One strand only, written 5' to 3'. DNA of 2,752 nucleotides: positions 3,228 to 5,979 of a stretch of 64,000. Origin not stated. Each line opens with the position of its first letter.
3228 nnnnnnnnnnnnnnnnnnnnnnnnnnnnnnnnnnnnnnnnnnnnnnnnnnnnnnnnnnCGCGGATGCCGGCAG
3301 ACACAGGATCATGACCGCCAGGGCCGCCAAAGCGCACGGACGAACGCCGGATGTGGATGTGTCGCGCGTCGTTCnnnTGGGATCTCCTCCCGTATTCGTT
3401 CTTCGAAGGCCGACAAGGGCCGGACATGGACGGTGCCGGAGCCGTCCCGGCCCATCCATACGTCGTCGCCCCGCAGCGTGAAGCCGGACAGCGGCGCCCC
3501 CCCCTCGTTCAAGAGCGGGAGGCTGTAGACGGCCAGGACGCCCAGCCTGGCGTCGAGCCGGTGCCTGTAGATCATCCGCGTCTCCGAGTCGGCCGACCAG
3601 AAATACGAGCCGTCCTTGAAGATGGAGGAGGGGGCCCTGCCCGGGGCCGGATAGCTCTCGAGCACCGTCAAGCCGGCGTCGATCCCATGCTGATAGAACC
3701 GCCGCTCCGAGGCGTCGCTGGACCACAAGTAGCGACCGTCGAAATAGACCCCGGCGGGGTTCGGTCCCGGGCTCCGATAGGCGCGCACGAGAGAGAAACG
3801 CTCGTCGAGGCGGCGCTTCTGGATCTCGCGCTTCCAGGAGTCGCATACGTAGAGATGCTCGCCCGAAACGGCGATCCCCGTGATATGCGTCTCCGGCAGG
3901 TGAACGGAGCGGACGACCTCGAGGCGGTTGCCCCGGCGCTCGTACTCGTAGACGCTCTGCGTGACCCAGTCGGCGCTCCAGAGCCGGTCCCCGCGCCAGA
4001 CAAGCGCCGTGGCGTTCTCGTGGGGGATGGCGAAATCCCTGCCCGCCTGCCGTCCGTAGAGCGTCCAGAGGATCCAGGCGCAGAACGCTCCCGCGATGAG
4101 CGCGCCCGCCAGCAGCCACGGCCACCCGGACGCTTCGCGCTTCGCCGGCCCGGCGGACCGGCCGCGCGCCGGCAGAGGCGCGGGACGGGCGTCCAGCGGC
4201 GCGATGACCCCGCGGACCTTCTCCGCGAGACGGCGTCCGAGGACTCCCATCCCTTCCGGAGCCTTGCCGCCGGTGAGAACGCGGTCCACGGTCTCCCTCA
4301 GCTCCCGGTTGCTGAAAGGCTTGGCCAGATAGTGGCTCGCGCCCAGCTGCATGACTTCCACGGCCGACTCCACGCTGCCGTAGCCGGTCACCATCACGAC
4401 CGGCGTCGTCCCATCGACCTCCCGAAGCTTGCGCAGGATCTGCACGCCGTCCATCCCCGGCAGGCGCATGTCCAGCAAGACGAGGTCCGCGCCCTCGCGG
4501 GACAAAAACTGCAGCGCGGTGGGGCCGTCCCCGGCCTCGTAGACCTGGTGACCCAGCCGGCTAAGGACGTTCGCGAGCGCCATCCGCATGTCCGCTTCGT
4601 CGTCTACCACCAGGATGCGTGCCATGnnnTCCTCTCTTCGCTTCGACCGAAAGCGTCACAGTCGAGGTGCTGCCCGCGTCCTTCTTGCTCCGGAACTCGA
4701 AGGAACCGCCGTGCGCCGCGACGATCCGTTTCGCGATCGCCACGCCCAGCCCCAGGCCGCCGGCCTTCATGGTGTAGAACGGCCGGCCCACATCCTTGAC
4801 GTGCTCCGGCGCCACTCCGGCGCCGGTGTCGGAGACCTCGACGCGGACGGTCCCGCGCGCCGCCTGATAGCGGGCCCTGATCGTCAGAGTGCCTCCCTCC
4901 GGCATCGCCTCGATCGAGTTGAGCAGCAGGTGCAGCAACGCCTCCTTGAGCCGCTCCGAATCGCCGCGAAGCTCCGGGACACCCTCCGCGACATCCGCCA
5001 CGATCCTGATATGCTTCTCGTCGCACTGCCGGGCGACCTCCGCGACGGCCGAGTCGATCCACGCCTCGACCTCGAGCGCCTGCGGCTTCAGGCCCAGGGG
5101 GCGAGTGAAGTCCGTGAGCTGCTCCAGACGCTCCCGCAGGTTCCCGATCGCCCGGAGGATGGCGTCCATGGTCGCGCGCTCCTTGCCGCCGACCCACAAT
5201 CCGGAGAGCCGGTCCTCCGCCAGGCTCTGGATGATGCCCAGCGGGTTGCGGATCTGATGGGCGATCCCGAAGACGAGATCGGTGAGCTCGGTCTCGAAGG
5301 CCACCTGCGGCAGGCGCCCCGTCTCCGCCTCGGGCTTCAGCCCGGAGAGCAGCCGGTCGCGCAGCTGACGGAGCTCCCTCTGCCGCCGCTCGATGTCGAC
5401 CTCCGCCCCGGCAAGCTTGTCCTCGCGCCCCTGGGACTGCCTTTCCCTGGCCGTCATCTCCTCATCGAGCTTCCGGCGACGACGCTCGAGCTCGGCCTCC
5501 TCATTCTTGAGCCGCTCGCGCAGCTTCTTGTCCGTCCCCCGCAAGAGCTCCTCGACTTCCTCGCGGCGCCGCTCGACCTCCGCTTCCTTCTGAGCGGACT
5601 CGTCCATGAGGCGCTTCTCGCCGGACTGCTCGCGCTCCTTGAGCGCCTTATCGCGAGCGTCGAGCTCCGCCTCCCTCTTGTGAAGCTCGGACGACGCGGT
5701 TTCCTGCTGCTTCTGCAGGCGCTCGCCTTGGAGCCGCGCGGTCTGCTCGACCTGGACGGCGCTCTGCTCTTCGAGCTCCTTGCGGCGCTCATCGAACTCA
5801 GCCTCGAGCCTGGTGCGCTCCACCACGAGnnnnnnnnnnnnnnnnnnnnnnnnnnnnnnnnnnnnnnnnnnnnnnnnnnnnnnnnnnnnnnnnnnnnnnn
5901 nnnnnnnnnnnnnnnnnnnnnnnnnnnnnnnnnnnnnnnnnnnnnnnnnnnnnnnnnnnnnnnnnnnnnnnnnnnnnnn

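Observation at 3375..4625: Response regulator with REC - TM - extracytoplasmic beta-propeller-like topology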

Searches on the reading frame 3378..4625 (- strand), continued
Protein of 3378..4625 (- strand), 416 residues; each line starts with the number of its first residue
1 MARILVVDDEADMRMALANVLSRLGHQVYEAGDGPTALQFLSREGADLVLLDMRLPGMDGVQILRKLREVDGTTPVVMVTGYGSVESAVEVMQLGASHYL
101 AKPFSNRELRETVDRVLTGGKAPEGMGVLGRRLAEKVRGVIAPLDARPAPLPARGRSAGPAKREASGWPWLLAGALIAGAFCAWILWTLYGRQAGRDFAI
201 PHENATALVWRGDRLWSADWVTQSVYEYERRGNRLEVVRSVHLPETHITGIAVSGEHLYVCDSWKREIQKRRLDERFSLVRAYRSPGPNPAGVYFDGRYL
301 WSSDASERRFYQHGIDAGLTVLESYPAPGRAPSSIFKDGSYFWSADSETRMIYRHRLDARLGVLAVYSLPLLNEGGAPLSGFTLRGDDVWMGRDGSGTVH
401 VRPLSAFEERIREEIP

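Call 20: predict_structure(alignment_id=A1)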
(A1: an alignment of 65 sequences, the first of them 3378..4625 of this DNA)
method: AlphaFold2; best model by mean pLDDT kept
length: 416 residues; sequences in the alignment: 65
mean_pLDDT: 89.6   pTM: 0.63
mean pLDDT of the five models: 89.6, 89.4, 89.3, 88.5, 88.0
residues with pLDDT >= 90: 330; 70-90: 31; 50-70: 25; < 50: 30
segments of 3 or more residues with pLDDT < 50: 139-166
pLDDT, mean of each block of 10 residues (from residue 1): 97 96 98 97 97 93 96 95 79 93 92 92 54 58 42 42 51 91 91 88 97 98 98 97 98 98 98 98 98 98 98 97 97 97 98 97 97 93 97 97 96 66
secondary structure, 60 per line:
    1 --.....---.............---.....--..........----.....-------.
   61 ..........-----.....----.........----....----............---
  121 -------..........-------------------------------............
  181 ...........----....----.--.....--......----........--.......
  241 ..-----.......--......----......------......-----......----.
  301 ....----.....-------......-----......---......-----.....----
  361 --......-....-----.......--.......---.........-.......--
elements in order: E3-7 H11-23 E27-31 H34-43 E48-52 H60-70 E76-80 H85-93 E98-101 H106-117 H128-137 H169-191 E196-199 E207-211 E214-219 E224-231 E234-242 E248-254 E257-262 E267-272 E279-284 E290-295 E300-304 E309-313 E321-326 E332-337 E341-346 E352-356 E363-368 H370-373 E379-385 E388-394 E398-403 E408-411

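Call 35: find_encoding_contigs(protein=window:3378-4625:-, flank=10000, max_places=1)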
Protein window:3378-4625:- (416 aa): no gene with exactly this product is on record in the collection.

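Call 38: find_encoding_contigs(protein=P0091, flank=10000, max_places=1)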
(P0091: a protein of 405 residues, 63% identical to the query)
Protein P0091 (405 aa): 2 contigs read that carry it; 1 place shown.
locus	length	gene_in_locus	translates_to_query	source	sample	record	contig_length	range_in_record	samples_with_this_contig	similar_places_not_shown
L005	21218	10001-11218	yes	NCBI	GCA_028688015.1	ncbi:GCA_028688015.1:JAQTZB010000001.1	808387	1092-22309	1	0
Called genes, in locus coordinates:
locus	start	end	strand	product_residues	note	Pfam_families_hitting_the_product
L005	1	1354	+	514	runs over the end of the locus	PF13860:FlgD_ig (faint), PF13585:CHU_C (weak)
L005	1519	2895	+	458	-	PF01476:LysM (weak)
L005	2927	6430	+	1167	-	-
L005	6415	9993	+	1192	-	PF00512:HisKA (weak), PF02518:HATPase_c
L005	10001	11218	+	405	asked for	PF00072:Response_reg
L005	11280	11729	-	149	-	PF07963:N_methyl, PF16732:ComP_DUS (weak)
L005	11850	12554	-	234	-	PF00072:Response_reg, PF00486:Trans_reg_C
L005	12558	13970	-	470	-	PF00672:HAMP, PF00512:HisKA, PF02518:HATPase_c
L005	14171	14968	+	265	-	-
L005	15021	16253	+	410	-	PF11104:PilM_2 (faint), PF02491:SHS2_FTSA, PF06723:MreB_Mbl, PF14450:FtsA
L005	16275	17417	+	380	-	PF00091:Tubulin, PF12327:FtsZ_C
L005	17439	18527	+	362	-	PF00437:T2SSE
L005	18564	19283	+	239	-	PF01712:dNK, PF13238:AAA_18 (weak), PF02223:Thymidylate_kin (faint)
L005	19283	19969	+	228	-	PF02224:Cytidylate_kin, PF13189:Cytidylate_kin2 (weak), PF13207:AAA_17 (faint)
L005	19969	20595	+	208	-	PF01553:Acyltransferase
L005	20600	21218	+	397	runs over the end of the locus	PF00575:S1, PF23459:S1_RRP5 (weak)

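Call 39: find_encoding_contigs(protein=P0061, flank=10000, max_places=1)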
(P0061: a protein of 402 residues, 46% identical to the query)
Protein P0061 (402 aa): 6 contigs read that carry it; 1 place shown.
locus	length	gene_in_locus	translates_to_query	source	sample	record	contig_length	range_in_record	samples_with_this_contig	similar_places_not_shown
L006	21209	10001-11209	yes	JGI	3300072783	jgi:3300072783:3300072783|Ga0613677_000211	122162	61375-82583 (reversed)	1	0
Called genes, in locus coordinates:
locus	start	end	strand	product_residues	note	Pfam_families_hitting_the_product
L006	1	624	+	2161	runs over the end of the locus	-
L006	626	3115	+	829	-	PF00041:fn3 (weak), PF16656:Pur_ac_phosph_N (faint), PF13585:CHU_C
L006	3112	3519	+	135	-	PF13585:CHU_C, PF13860:FlgD_ig (weak)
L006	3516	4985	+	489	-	PF01476:LysM (weak)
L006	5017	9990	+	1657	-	-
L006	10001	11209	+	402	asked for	PF00072:Response_reg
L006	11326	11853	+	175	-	PF00572:Ribosomal_L13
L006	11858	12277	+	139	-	PF00380:Ribosomal_S9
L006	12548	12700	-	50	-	-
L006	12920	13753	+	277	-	-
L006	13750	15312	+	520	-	PF13472:Lipase_GDSL_2 (faint), PF13428:TPR_14 (faint), PF13432:TPR_16 (faint)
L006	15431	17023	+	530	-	PF13472:Lipase_GDSL_2 (weak)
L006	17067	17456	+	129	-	-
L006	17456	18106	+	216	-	PF18998:Flg_new_2 (weak)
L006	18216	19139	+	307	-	PF00126:HTH_1, PF03466:LysR_substrate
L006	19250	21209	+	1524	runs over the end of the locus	PF00310:GATase_2, PF04898:Glu_syn_central, PF01645:Glu_synthase, PF01493:GXGXG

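Call 40: find_encoding_contigs(protein=P0004, flank=10000, max_places=1)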
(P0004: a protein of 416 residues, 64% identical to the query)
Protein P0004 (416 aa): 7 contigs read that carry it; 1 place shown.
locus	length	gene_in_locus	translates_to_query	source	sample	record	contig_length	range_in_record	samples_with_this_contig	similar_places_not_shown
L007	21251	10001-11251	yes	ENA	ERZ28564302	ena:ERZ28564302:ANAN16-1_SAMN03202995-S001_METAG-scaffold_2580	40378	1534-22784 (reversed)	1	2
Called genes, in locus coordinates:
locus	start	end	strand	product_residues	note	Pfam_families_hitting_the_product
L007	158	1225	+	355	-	PF00512:HisKA, PF02518:HATPase_c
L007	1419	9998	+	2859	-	-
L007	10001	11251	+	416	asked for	PF00072:Response_reg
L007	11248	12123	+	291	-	PF01476:LysM (weak)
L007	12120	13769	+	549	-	PF10082:BBP2_2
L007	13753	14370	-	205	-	PF04367:DUF502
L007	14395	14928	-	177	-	-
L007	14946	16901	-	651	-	PF07690:MFS_1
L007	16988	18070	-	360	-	-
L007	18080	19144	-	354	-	PF00437:T2SSE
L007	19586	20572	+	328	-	PF01207:Dus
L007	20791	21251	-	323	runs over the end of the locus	PF01145:Band_7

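Call 53: search_protein_families(library=pfam, proteins=[L005:1519-2892:+, L006:3516-4982:+, L007:11248-12120:+, L001:11203-11958:+, L001:11964-13634:+], max_evalue=0.1)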
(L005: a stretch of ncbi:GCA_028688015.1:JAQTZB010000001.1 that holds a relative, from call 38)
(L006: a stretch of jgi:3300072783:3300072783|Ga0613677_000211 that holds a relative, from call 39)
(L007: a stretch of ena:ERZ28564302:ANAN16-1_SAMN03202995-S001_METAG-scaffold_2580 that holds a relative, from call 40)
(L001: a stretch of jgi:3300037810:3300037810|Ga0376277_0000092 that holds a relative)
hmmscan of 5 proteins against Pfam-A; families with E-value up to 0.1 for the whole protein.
L005:1519-2892:+ (458 aa): 3 families
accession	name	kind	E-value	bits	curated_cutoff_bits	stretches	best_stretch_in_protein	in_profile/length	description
PF01476.26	LysM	-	6.4e-06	26.5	20.9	1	410-458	1-43/43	LysM domain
PF13729.12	TraF_2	-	0.00014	21.7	25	1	97-181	135-227/264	F plasmid transfer operon, TraF, protein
PF00261.25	Tropomyosin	-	0.016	15.1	38.6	0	296-324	132-160/242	Tropomyosin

L006:3516-4982:+ (489 aa): 7 families
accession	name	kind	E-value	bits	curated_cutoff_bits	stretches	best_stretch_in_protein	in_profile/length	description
PF01476.26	LysM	-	5.3e-07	29.9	20.9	1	441-489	1-43/43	LysM domain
PF13729.12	TraF_2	-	0.0053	16.4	25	1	126-226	141-259/264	F plasmid transfer operon, TraF, protein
PF03349.22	Toluene_X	-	0.017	14.1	29.7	1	44-76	24-59/421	Outer membrane protein transport protein (OMPP1/FadL/TodX)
PF04625.18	DEC-1_N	-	0.037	13.5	29.2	1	360-401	106-145/403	DEC-1 protein, N-terminal region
PF03687.19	UPF0164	-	0.037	13.3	21.4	1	34-72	46-84/325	Uncharacterised protein family (UPF0164)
PF11751.14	PorP_SprF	-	0.059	13.3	22.3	1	54-205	14-169/273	Type IX secretion system membrane protein PorP/SprF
PF23991.1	DUF7310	-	0.075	14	40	0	333-366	26-59/83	Coiled-coil region of unknown function (DUF7310)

L007:11248-12120:+ (291 aa): 1 family
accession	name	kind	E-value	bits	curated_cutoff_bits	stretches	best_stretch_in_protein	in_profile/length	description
PF01476.26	LysM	-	1.5e-06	28.5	20.9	1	239-287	1-43/43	LysM domain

L001:11203-11958:+ (252 aa): 1 family
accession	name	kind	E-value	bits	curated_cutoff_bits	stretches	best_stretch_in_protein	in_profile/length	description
PF01476.26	LysM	-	0.00032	21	20.9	1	201-249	1-43/43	LysM domain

L001:11964-13634:+ (557 aa): 2 families
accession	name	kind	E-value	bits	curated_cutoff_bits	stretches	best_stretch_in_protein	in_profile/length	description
PF10082.15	BBP2_2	-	4.1e-07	29.6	23.7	1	344-557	171-378/378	Putative beta-barrel porin 2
PF13505.12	OMP_b-brl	-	0.02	15.5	28.7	1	431-554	62-172/175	Outer membrane protein beta-barrel domain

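Call 68: fold_search(model_id=the predicted structure, library=pdb)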
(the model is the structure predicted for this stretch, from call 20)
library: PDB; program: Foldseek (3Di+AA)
matches with E <= 10: 1833; with E <= 0.001: 965
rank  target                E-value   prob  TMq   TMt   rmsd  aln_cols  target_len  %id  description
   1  3mbr                  2.3e-12  1.00  0.43  0.72   3.4       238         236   11  Crystal Structure of the Glutaminyl Cyclase from Xanthomonas campestris (released 2010-06-30)
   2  2a9o                  1.5e-11  1.00  0.27  0.95   0.9       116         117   34  Crystal structures of an activated YycF homologue, the essential response regulator from S.pneumoniae in complex with Be (released 2006-09-26)
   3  5m7p_A                2.4e-11  1.00  0.28  0.27  10.6       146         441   33  Crystal structure of NtrX from Brucella abortus in complex with ADP processed with the CrystalDirect automated mountin (released 2017-01-25)
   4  6wnx_D                3.4e-11  1.00  0.34  0.35   5.8       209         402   10  FBXW11-SKP1 in complex with a pSer33/pSer37 Beta-Catenin peptide (released 2020-05-06)
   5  6ifh                  4.1e-11  1.00  0.28  0.95   1.1       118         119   42  Unphosphorylated Spo0F from Paenisporosarcina sp. TG-14 (released 2019-01-16)
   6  5m7n_A                4.1e-11  1.00  0.28  0.26   6.6       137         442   35  Crystal structure of NtrX from Brucella abortus in complex with ATP processed with the CrystalDirect automated mountin (released 2017-01-25)
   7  5m7o_A                7.7e-11  1.00  0.28  0.26   6.6       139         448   34  Crystal structure of NtrX from Brucella abortus processed with the CrystalDirect automated mounting and cryo-cooling t (released 2017-01-25)
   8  6wnx_G                8.2e-11  1.00  0.33  0.34   7.3       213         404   10  FBXW11-SKP1 in complex with a pSer33/pSer37 Beta-Catenin peptide (released 2020-05-06)
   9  6m92_A                8.2e-11  1.00  0.33  0.34   6.2       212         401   11  Monophosphorylated pSer33 b-Catenin peptide, b-TrCP/Skp1, NRX-2663 ternary complex (released 2019-04-03)
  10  6m93_A                8.7e-11  1.00  0.33  0.34   5.9       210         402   11  Monophosphorylated pSer33 b-Catenin peptide, b-TrCP/Skp1, NRX-1933 ternary complex (released 2019-04-03)
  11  3nol                  1.0e-10  1.00  0.41  0.70   5.0       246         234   11  Crystal structure of Zymomonas mobilis Glutaminyl Cyclase (trigonal form) (released 2010-11-03)
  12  4d6y_A                1.1e-10  1.00  0.27  0.93   0.8       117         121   38  Crystal structure of the receiver domain of NtrX from Brucella abortus in complex with beryllofluoride and magnesium (released 2015-07-08)
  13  5m7o_B                1.1e-10  1.00  0.28  0.27   8.7       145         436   34  Crystal structure of NtrX from Brucella abortus processed with the CrystalDirect automated mounting and cryo-cooling t (released 2017-01-25)
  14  8fk2_A                1.3e-10  1.00  0.28  0.94   1.0       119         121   34  The N-terminal VicR from Streptococcus mutans (released 2023-10-25)
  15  2ovr_B                1.4e-10  1.00  0.33  0.31  20.6       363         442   13  Structure of the Skp1-Fbw7-CyclinEdegN complex (released 2007-04-24)
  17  3nok_A                1.6e-10  1.00  0.43  0.72   3.8       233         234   13  Crystal structure of Myxococcus xanthus Glutaminyl Cyclase (released 2010-11-03)
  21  3nok_B                2.3e-10  1.00  0.42  0.72   3.9       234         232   13  Crystal structure of Myxococcus xanthus Glutaminyl Cyclase (released 2010-11-03)
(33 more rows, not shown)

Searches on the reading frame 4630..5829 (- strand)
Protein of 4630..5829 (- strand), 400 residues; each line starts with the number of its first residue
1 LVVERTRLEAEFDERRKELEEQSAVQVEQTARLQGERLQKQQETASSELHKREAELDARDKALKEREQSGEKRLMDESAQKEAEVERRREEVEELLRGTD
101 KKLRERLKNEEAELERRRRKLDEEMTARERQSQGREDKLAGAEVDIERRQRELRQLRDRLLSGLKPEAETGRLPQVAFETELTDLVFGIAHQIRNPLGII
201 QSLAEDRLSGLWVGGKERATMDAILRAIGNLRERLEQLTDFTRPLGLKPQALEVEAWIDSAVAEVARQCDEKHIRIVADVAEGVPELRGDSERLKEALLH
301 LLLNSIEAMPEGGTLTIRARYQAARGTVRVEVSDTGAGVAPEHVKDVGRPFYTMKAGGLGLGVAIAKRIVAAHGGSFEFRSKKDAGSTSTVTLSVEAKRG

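Call 19: search_protein_families(library=pfam, proteins=[window:4630-5829:-], max_evalue=0.1)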
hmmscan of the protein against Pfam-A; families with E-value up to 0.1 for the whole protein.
window:4630-5829:- (400 aa): 5 families
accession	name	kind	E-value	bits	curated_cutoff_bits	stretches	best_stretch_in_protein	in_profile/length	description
PF02518.31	HATPase_c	-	1.4e-22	80.7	26.4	1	289-395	1-109/111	Histidine kinase-, DNA gyrase B-, and HSP90-like ATPase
PF13581.12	HATPase_c_2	-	0.00033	21.1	27.4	1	303-373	41-112/127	Histidine kinase-like ATPase domain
PF00512.31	HisKA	-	0.0016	18.9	26.9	1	184-243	4-62/66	His Kinase A (phospho-acceptor) domain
PF10090.15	HPTransfase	-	0.0051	17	22.9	1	297-333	35-71/123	Histidine phosphotransferase C-terminal domain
PF13589.12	HATPase_c_3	-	0.06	13.8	25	0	294-349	3-55/137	Histidine kinase-, DNA gyrase B-, and HSP90-like ATPase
